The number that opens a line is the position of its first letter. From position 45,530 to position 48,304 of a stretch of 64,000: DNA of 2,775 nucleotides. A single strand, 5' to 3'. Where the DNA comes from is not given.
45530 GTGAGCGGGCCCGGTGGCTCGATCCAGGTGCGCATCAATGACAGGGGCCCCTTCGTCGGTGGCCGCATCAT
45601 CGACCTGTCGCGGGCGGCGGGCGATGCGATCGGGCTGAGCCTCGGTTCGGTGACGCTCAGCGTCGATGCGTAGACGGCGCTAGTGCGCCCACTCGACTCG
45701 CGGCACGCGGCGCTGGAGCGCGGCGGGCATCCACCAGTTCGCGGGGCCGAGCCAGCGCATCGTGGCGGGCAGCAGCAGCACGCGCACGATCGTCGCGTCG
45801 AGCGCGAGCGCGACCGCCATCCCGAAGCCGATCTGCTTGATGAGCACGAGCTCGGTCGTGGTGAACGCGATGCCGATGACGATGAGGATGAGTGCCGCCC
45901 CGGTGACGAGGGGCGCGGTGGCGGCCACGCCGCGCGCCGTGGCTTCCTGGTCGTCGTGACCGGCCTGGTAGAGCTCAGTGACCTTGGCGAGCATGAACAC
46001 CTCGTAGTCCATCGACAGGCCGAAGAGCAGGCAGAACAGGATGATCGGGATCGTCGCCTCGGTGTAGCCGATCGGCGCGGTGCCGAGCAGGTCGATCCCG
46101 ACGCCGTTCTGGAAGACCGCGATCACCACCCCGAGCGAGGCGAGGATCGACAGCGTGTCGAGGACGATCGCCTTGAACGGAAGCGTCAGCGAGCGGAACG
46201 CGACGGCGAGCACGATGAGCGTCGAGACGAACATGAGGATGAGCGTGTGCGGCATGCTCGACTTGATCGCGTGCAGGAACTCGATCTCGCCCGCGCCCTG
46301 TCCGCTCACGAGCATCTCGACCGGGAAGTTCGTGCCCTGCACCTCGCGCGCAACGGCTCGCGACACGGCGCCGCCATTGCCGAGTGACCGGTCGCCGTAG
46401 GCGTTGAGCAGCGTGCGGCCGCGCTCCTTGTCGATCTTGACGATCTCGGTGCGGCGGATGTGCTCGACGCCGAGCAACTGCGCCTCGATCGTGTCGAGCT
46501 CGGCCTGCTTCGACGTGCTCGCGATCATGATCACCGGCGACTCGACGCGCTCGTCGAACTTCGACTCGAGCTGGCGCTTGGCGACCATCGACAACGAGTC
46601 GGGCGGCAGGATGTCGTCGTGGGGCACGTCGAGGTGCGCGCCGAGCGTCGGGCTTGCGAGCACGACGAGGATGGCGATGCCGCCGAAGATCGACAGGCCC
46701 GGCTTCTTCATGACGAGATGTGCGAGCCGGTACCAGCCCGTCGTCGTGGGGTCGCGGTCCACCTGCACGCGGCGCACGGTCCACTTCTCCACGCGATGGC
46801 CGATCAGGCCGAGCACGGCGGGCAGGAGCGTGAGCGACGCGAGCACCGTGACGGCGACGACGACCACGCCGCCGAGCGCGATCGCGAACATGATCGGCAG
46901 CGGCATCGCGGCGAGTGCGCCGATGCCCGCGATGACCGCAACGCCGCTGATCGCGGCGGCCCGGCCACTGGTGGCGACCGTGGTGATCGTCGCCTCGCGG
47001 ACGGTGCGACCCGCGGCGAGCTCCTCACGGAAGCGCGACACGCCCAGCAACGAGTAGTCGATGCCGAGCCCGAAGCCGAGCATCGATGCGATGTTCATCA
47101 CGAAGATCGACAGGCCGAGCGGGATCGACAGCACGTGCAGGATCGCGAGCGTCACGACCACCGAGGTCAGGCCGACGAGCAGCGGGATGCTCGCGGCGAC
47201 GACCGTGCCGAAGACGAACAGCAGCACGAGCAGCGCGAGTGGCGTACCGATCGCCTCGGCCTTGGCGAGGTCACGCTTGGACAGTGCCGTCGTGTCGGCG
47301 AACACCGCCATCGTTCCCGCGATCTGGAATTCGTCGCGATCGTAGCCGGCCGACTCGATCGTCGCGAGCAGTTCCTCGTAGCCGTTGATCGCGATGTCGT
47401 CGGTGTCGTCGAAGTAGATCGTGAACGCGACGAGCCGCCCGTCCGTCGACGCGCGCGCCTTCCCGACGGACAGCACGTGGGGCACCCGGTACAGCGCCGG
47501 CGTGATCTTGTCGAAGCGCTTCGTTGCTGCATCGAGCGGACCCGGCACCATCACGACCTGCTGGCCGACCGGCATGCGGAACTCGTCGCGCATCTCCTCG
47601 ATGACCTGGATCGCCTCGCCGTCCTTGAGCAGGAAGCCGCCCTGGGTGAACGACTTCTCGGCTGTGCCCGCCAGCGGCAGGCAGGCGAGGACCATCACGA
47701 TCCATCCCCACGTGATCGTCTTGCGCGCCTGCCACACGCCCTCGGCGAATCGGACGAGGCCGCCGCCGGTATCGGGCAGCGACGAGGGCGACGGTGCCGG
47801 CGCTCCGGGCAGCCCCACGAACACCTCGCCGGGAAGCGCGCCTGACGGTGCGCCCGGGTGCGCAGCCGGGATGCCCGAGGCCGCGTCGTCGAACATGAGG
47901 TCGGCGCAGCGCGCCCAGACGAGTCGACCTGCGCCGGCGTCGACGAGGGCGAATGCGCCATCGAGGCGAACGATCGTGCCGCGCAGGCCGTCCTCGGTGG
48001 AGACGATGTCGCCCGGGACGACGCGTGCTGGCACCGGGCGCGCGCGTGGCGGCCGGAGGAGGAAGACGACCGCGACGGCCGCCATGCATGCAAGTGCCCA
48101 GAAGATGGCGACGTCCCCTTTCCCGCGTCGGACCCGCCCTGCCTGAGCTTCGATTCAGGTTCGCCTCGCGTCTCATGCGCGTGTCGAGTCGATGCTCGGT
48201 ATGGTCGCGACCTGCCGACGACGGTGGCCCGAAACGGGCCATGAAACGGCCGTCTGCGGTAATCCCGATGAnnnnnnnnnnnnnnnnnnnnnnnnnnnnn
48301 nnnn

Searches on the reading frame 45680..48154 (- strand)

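Call 75: search_protein_families(library=pfam, proteins=[window:45680-48154:-], max_evalue=0.00001)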
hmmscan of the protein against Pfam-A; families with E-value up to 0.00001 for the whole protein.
window:45680-48154:- (824 aa): 1 family
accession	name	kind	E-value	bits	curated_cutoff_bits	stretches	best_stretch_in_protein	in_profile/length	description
PF03176.21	MMPL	-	4.4e-63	213.7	20.5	2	230-486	76-331/333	MMPL family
